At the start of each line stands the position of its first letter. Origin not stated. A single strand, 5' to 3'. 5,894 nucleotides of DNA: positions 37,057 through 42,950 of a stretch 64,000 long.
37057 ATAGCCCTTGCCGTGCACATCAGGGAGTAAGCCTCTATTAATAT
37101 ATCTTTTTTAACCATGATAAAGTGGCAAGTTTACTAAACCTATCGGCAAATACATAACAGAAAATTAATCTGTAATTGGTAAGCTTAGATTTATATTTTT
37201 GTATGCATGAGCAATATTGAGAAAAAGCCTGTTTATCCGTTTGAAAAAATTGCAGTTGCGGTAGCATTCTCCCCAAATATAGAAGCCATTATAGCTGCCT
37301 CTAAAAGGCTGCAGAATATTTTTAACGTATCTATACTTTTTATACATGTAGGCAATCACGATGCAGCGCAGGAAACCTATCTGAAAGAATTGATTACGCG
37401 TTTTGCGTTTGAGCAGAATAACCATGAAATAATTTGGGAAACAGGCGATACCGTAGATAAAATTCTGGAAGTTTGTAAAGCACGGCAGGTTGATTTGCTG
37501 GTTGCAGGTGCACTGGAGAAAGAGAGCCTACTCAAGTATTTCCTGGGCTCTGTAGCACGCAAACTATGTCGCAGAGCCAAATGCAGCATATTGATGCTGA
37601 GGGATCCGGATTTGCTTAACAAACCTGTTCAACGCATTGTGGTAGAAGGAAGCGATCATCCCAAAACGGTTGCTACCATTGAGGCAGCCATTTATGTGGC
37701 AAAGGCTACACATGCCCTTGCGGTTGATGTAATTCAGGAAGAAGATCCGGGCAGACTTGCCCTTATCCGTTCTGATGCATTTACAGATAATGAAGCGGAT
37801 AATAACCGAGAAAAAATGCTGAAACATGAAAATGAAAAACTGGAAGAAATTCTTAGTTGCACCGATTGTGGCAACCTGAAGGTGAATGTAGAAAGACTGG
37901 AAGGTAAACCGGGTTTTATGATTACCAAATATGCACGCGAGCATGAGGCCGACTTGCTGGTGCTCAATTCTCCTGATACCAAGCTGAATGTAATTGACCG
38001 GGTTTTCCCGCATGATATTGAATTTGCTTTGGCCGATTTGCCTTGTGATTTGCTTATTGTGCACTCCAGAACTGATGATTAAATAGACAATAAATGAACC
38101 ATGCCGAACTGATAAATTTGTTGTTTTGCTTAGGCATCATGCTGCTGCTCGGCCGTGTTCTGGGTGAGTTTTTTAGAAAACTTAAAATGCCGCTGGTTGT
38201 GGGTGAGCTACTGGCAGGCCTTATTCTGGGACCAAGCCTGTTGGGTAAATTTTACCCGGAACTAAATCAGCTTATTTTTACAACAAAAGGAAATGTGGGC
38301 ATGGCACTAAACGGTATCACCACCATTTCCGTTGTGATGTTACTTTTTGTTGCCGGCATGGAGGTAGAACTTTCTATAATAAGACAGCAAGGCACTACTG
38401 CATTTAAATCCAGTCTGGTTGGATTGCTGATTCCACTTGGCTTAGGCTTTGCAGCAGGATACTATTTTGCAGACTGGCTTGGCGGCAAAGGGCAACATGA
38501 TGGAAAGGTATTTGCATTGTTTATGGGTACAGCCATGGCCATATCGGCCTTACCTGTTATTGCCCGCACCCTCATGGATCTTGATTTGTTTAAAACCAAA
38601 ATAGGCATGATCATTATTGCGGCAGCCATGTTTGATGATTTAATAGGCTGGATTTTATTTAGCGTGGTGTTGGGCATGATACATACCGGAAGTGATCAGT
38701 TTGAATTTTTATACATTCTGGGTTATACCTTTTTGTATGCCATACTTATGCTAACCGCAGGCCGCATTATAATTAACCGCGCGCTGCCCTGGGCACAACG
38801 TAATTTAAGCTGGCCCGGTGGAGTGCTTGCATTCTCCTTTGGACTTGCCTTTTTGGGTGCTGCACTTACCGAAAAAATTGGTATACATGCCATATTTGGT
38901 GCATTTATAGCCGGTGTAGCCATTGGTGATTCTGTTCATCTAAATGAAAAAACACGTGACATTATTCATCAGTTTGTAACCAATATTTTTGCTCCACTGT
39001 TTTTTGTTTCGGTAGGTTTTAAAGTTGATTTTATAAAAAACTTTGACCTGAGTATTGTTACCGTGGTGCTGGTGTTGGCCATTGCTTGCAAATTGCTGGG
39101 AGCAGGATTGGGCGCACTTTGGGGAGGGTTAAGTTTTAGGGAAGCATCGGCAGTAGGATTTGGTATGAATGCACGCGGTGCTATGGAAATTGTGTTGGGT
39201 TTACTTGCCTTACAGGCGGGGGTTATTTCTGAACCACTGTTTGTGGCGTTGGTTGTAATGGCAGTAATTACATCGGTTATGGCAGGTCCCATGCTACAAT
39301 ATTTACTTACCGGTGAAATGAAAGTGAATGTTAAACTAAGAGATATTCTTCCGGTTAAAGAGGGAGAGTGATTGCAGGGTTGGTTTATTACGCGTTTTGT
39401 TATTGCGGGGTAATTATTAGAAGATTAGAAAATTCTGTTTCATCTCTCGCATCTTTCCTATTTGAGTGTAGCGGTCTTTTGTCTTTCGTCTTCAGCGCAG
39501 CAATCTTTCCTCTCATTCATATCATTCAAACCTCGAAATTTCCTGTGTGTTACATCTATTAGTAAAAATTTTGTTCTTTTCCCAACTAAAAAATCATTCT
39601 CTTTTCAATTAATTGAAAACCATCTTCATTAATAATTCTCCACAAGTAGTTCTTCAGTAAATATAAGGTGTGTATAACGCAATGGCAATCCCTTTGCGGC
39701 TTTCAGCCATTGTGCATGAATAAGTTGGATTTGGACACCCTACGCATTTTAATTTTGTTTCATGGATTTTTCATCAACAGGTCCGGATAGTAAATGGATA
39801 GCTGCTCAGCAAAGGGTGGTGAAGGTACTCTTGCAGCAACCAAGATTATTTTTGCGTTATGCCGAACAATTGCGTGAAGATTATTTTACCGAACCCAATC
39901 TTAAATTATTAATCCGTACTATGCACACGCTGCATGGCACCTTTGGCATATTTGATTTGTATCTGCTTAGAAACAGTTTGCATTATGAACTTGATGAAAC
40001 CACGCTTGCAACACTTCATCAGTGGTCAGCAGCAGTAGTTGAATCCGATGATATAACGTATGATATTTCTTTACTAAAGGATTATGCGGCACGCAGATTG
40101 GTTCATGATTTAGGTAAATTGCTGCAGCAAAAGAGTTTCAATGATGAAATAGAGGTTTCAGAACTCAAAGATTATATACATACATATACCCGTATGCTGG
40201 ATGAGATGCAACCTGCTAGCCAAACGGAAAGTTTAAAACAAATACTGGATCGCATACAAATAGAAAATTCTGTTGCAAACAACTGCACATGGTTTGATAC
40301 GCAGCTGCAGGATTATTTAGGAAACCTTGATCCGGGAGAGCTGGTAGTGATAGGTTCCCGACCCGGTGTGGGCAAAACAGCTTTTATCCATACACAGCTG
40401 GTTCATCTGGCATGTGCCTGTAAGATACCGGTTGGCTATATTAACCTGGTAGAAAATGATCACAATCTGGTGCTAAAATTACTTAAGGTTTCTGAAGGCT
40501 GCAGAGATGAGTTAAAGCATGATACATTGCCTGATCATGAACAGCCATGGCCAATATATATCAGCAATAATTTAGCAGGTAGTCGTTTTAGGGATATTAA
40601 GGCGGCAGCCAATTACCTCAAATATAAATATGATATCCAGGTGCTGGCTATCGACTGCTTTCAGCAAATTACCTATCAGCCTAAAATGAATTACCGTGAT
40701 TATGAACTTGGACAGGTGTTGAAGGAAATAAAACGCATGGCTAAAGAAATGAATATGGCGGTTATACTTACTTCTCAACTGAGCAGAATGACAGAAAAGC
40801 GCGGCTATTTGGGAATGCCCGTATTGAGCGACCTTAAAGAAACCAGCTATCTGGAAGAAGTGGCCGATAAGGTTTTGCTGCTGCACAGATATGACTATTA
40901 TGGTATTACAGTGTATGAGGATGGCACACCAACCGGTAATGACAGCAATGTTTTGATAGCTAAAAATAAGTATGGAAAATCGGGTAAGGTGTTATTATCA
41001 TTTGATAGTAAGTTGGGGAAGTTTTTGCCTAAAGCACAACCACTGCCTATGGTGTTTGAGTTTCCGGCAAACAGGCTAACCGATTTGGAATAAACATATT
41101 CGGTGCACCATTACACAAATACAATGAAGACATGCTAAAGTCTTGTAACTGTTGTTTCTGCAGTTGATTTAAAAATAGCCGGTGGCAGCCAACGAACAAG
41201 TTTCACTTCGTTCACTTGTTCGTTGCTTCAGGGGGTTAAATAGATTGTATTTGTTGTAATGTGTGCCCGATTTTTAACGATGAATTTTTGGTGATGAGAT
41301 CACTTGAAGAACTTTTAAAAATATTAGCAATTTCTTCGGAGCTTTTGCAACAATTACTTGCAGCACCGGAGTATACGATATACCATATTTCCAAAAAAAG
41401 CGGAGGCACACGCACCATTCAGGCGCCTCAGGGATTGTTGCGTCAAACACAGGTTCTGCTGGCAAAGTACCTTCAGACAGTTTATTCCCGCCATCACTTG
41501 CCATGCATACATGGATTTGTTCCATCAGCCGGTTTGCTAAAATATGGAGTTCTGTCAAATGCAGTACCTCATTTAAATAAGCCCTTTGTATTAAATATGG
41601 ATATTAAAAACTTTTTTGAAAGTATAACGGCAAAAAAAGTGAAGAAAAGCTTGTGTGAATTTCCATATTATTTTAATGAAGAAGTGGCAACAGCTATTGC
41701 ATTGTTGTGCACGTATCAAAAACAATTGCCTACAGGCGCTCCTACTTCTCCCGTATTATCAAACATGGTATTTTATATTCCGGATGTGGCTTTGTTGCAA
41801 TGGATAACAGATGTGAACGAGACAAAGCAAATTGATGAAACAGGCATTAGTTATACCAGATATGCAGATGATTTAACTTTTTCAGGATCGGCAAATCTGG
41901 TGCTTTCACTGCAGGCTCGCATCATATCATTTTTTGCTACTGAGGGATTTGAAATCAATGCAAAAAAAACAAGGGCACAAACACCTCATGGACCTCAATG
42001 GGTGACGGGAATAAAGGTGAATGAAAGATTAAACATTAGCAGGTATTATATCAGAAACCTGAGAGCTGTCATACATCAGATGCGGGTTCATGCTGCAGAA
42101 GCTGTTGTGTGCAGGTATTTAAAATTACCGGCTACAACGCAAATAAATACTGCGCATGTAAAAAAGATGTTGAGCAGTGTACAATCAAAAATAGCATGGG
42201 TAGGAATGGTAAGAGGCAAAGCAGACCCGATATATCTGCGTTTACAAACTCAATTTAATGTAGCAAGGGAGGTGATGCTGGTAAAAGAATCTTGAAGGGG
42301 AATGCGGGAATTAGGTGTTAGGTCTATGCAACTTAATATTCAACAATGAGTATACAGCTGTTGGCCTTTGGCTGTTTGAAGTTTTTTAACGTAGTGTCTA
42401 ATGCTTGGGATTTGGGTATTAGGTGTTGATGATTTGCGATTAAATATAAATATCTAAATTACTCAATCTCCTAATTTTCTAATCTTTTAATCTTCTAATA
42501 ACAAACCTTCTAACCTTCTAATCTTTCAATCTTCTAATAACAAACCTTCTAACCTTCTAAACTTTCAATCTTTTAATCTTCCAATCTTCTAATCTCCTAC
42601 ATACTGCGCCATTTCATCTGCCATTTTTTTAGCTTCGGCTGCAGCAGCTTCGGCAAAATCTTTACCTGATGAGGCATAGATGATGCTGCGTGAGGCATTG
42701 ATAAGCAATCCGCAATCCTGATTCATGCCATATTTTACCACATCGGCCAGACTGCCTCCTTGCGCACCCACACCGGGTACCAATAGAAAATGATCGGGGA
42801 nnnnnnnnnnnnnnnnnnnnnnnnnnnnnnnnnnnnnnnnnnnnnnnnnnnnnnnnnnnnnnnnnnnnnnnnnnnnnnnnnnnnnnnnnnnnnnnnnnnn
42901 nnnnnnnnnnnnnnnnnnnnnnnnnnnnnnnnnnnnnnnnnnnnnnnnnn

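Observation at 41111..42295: Retron: msr/msd-like structured region plus a retron-clade reverse transcriptase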

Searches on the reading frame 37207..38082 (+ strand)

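Call 3: search_protein_families(library=pfam, proteins=[window:37207-38082:+], max_evalue=0.01)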
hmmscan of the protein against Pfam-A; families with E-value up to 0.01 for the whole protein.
window:37207-38082:+ (291 aa): 1 family
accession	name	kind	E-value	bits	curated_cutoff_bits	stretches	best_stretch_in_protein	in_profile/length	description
PF00582.32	Usp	-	2.1e-19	70.9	24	2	62-132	71-141/141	Universal stress protein family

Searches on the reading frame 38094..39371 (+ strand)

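Call 3: search_protein_families(library=pfam, proteins=[window:38094-39371:+], max_evalue=0.01)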
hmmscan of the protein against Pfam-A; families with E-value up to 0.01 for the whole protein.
window:38094-39371:+ (425 aa): 1 family
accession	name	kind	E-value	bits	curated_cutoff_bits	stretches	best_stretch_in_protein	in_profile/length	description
PF00999.27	Na_H_Exchanger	-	1.4e-57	195.7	26.2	1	17-405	4-373/375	Sodium/hydrogen exchanger, transmembrane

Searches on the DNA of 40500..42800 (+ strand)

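Call 6: search_rna_families(source=window, start=40500, end=42800, threshold=evalue, max_evalue=10, show_alignments=3)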
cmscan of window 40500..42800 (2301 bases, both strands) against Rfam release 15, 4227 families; matches with E-value up to 10: 7.
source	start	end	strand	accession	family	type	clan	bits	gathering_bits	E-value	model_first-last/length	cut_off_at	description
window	41828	41902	+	RF01190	snR50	Gene; snRNA; snoRNA; CD-box;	-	19.7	45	8.4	1-89/89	no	Small nucleolar RNA snR50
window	41609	41727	+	RF00396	SNORA13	Gene; snRNA; snoRNA; HACA-box;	CL00028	19.1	53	3.7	1-134/134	no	Small nucleolar RNA SNORA13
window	42112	42243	-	RF02104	DLEU1_2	Gene; lncRNA;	-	19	100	8.1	1-344/344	no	Deleted in lymphocytic leukemia 1 conserved region 2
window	42240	42330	-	RF02706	TeloSII_ncR30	Gene; sRNA;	-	18.7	86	0.22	1-226/226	no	TeloSII non coding RNA 30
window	41855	41901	+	RF00581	SNORD12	Gene; snRNA; snoRNA; CD-box;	CL00044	18.2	43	3.1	1-90/90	no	Small nucleolar SNORD12/SNORD106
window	42662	42723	+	RF01120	sR33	Gene; snRNA; snoRNA; CD-box;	-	15.7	37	4.4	1-55/55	no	Small nucleolar RNA sR33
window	42406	42498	+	RF01295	SCARNA7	Gene; snRNA; snoRNA; scaRNA;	-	12.9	65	2.2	1-330/330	no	Small Cajal body-specific RNA 7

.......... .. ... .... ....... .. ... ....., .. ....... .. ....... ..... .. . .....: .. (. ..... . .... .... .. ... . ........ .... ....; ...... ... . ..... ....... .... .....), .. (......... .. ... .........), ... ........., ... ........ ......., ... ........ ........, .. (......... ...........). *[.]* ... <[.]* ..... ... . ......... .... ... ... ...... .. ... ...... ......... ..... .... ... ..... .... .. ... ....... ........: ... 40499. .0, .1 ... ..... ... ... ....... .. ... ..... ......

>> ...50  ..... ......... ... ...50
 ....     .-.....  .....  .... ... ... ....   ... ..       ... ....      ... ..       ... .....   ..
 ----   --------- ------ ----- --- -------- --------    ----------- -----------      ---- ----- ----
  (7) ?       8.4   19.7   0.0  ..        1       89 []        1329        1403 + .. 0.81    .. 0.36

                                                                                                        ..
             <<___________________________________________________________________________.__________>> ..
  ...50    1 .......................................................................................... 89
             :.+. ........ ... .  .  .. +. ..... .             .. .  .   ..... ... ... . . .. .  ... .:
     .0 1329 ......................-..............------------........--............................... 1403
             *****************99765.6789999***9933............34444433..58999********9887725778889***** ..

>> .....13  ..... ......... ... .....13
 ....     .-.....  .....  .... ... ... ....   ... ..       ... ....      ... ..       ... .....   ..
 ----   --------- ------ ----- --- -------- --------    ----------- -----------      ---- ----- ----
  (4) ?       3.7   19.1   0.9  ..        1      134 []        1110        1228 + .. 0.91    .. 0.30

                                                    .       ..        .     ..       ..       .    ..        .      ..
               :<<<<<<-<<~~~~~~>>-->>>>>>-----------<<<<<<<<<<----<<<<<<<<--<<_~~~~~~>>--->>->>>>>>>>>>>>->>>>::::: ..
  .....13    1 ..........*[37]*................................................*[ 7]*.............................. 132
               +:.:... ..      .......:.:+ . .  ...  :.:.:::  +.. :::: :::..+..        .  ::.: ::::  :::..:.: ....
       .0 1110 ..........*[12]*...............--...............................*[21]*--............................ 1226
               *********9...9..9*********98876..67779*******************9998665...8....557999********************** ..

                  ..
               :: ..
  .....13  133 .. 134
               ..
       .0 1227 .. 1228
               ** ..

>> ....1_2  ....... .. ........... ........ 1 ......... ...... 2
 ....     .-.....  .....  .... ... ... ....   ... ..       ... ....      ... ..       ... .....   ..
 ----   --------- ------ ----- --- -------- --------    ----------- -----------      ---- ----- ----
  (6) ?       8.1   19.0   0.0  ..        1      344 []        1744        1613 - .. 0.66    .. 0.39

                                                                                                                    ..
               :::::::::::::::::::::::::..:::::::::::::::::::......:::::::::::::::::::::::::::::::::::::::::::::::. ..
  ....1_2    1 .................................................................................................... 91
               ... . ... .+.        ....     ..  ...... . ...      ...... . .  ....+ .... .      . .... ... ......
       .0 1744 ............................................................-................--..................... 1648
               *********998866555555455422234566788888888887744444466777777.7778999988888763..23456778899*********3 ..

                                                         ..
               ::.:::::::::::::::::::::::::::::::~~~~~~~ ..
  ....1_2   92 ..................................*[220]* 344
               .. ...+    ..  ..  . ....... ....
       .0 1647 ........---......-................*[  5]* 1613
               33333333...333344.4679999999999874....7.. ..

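Call 40: build_rna_model(alignment_id=A4)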
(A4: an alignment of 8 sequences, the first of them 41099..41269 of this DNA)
Model R1 built from alignment A4 (8 sequences, 177 columns); structure: RNAalifold consensus.
model positions 161; base pairs 39; branch points 2; effective number of sequences 1.14; information 0.59 bits per position. Calibrated on 0.2 Mb of random sequence (short: E-values are rough).
structure used (alignment columns):
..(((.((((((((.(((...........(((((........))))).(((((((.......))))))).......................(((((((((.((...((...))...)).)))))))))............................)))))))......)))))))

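Call 41: search_with_rna_model(model_id=R1, sources=[window, L001, L002, L003, L004, L005, L006, L007, L008, L009, L010, L011, L012, L013, L014, L015, L016, L017, L018, L019, L020, L021, L022, L023, L024, L025, L026, L027, L030, L031, L032, L036, L042, L047, L048, L049, L052, L053, L055, L058, L062, L065, L073, L077], max_evalue=1, make_alignment=true)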
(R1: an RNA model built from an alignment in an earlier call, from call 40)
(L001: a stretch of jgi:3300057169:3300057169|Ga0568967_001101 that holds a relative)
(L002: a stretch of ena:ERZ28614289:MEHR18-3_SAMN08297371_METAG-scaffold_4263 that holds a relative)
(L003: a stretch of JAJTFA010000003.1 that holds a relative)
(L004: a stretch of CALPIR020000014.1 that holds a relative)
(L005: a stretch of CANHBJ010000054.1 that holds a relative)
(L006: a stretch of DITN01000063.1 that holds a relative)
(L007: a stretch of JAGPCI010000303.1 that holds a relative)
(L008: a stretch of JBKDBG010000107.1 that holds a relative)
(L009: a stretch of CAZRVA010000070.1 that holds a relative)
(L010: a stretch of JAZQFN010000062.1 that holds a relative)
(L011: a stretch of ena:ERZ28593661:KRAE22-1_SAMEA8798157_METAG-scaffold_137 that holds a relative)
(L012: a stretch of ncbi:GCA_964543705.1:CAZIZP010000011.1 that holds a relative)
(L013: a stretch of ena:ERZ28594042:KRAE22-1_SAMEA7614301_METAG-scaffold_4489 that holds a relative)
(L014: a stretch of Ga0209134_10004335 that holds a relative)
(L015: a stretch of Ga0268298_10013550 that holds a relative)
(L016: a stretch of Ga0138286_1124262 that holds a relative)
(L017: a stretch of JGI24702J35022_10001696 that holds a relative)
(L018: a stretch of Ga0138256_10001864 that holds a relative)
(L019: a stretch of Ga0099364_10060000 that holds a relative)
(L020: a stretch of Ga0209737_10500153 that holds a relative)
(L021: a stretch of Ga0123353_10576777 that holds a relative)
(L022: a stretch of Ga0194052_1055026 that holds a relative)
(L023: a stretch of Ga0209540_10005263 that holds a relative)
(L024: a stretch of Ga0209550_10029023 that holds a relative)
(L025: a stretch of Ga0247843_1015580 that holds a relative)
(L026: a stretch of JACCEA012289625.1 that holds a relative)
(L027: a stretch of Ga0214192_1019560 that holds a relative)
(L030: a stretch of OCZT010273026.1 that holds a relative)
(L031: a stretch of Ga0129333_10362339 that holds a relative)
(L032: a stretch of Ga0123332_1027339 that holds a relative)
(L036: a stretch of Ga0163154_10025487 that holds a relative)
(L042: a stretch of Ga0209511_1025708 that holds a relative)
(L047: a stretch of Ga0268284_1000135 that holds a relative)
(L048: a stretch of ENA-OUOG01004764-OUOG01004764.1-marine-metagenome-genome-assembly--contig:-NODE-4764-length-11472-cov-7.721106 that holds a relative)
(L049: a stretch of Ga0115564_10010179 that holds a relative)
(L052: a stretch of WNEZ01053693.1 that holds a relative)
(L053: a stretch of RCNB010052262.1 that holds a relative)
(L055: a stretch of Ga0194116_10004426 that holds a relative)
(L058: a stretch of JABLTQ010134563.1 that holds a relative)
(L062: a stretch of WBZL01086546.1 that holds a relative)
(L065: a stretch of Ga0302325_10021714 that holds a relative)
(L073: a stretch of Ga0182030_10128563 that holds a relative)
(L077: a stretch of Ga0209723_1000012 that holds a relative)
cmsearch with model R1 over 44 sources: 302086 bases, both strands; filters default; matches with E-value up to 1: 22.
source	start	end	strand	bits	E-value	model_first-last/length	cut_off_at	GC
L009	4816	4976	+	194.4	1.4e-47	1-161/161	no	0.42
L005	4654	4814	+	194.1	1.7e-47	1-161/161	no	0.42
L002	5820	5980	+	188.1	5.9e-46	1-161/161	no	0.43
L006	4814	4976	+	187.7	7.8e-46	1-161/161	no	0.42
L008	4817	4975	+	179.1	1.2e-43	1-161/161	no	0.43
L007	828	987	+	165.7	3.5e-40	1-161/161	no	0.39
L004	114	282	+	165.3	4.5e-40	1-161/161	no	0.4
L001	5837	6007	+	148.8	7.7e-36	1-161/161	no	0.39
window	41099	41269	+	148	1.3e-35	1-161/161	no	0.4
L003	4807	4976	+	143.4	1.9e-34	1-161/161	no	0.4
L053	1316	1467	+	37.3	4e-07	1-161/161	no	0.45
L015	1297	1452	+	36.1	8.3e-07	1-161/161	no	0.42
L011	4864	5010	+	32.1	8.5e-06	1-161/161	no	0.48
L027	1267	1438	+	26.5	0.00023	1-161/161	no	0.42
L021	481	644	+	26.1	0.0003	1-161/161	no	0.44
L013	1508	1680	+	18.2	0.032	1-161/161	no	0.38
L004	204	246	-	16.8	0.074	84-126/161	no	0.51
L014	1147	1305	+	15.8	0.14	6-158/161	no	0.5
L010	286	421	+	14.7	0.27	1-161/161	no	0.28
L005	4744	4778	-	13.8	0.45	91-125/161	no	0.57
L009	4906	4940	-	13.8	0.45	91-125/161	no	0.57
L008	4904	4940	-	13.3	0.6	90-126/161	no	0.57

Alignment A5: 22 matches aligned to the model, 283 columns, each read 5' to 3' on its own strand. Consensus structure (alignment columns), stored with it:
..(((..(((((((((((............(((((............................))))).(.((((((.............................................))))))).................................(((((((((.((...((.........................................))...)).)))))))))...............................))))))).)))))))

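Call 42: search_with_rna_model(model_id=R1, sources=[window, L002, L004, L005, L006, L007, L008, L009, L011, L013, L015, L021, L027, L053], max_evalue=0.02, make_alignment=true)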
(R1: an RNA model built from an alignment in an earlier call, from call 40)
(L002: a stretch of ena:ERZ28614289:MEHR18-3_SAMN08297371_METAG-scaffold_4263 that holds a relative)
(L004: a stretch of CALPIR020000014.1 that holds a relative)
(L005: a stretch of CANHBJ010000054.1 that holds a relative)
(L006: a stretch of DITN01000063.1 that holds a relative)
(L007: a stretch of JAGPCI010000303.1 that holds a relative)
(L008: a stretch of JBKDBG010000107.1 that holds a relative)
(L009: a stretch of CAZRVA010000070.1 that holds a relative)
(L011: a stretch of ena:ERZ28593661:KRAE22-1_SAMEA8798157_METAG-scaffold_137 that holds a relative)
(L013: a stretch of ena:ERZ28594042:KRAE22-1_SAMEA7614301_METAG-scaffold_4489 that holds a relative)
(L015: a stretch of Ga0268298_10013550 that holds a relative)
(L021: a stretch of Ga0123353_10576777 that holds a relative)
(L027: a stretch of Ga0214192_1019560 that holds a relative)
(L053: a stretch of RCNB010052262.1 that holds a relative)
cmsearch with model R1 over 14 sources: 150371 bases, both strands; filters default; matches with E-value up to 0.02: 14.
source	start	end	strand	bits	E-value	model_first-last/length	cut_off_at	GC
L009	4816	4976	+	194.4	7.2e-48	1-161/161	no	0.42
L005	4654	4814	+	194.1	8.4e-48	1-161/161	no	0.42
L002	5820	5980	+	188.1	2.9e-46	1-161/161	no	0.43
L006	4814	4976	+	187.7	3.9e-46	1-161/161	no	0.42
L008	4817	4975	+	179.1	6e-44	1-161/161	no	0.43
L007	828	987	+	165.7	1.7e-40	1-161/161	no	0.39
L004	114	282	+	165.3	2.3e-40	1-161/161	no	0.4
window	41099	41269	+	148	6.4e-36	1-161/161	no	0.4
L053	1316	1467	+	37.3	2e-07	1-161/161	no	0.45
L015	1297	1452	+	36.1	4.1e-07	1-161/161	no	0.42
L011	4864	5010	+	32.1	4.2e-06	1-161/161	no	0.48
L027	1267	1438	+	26.5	0.00012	1-161/161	no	0.42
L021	481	644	+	26.1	0.00015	1-161/161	no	0.44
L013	1508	1680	+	18.2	0.016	1-161/161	no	0.38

Alignment A6: 14 matches aligned to the model, 279 columns, each read 5' to 3' on its own strand. Consensus structure (alignment columns), stored with it:
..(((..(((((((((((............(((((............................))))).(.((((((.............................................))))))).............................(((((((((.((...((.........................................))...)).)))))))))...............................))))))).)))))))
